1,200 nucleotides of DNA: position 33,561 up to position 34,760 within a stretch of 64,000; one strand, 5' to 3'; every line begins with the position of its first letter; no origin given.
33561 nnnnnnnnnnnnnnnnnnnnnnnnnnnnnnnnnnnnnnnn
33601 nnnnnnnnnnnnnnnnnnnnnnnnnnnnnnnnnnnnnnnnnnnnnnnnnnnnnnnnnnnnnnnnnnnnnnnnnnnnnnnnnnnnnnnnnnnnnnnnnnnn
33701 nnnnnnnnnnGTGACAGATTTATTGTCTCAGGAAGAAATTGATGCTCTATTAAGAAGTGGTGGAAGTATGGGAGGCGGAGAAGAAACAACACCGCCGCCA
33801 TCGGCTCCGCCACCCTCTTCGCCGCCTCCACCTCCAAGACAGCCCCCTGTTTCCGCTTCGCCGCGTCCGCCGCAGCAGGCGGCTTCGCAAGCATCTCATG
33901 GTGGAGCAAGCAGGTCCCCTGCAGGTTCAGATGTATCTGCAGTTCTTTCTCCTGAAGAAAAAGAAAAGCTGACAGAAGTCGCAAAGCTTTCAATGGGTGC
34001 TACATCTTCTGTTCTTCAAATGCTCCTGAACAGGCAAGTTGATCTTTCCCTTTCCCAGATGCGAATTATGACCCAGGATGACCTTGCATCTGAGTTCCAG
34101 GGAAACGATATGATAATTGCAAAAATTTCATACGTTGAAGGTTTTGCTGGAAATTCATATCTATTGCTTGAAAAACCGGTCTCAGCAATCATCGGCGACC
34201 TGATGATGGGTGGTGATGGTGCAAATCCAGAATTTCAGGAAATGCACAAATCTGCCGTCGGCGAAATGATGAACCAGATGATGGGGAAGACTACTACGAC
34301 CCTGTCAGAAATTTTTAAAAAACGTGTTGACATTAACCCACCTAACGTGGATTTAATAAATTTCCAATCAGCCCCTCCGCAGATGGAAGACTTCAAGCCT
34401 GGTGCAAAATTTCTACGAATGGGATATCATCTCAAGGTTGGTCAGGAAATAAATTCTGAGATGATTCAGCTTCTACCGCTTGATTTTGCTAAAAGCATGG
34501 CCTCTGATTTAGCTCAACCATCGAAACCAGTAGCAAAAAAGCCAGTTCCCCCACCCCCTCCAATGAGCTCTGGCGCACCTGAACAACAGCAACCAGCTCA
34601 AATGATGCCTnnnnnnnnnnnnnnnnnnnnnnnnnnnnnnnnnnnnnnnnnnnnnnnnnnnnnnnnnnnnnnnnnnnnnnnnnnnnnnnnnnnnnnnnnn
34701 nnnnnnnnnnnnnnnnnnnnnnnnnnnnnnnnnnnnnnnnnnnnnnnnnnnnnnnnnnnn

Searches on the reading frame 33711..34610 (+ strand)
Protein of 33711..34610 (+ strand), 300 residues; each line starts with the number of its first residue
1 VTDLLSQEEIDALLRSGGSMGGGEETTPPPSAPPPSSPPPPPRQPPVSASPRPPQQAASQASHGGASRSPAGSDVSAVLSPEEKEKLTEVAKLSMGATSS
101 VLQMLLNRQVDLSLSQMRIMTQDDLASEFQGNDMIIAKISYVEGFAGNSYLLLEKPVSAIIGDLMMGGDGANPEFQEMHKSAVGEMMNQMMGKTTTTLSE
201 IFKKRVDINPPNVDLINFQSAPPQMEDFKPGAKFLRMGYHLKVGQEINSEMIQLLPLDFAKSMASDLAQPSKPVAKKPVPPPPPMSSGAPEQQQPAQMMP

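Call 18: find_homologous_proteins(query=window:33711-34610:+, max_evalue=1e-20)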
Query window:33711-34610:+ (300 aa): 2596 proteins with E <= 1e-20 among 6917 candidates; the best 120 are listed.
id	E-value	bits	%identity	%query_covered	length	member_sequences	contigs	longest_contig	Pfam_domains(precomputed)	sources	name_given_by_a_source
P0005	5.0e-88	313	53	90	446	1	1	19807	PF13690.12,PF01052.26,PF04509.18,PF28396.1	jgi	jgi:flagellar motor switch protein FliN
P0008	3.0e-86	308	60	65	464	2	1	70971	PF13690.12,PF01052.26,PF04509.18,PF28396.1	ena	-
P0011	7.5e-86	306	57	92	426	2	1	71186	PF13690.12,PF01052.26,PF04509.18,PF28396.1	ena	-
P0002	1.0e-85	306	51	98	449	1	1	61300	PF13690.12,PF01052.26,PF04509.18,PF28396.1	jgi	jgi:flagellar motor switch protein FliN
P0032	2.6e-85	304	54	91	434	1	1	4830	PF13690.12,PF01052.26,PF04509.18,PF02154.22,PF28396.1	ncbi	-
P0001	1.1e-84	302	53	92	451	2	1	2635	PF13690.12,PF01052.26,PF04509.18,PF28396.1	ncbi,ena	-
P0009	4.3e-84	300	62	64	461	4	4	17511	PF13690.12,PF01052.26,PF04509.18,PF28396.1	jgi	jgi:flagellar motor switch protein FliN/FliY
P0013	4.3e-83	297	50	90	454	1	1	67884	PF13690.12,PF01052.26,PF04509.18,PF28396.1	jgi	jgi:flagellar motor switch protein FliN/FliY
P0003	5.2e-83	297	55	89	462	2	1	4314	PF13690.12,PF01052.26,PF04509.18,PF28396.1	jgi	jgi:flagellar motor switch protein FliN/FliY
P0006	1.3e-82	296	53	89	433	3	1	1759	PF13690.12,PF01052.26,PF04509.18,PF28396.1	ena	-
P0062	1.7e-82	295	57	90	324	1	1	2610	PF13690.12,PF04509.18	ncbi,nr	ncbi:MAG TPA: chemotaxis protein CheC, partial [Candidatus Ozemobacteraceae bacterium]|nr:chemotaxis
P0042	2.0e-82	295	54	91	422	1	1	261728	PF13690.12,PF01052.26,PF04509.18,PF02154.22,PF28396.1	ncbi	ncbi:MAG: hypothetical protein Kow0029_02800 [Candidatus Rifleibacteriota bacterium]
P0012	9.8e-82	293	52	89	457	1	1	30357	PF13690.12,PF01052.26,PF04509.18,PF28396.1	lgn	-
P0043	1.5e-81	292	53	89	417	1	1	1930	PF13690.12,PF01052.26,PF04509.18,PF28396.1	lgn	-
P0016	3.1e-81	291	60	68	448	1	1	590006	PF13690.12,PF01052.26,PF04509.18,PF28396.1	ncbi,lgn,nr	ncbi:MAG: Flagellar motor switch protein FliN [Candidatus Rifleibacterium amylolyticum]|nr:MAG: Flag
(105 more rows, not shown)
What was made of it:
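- Tried and rejected: A second protein search with the pre-repeat 300 aa found nothing closer (call 18).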
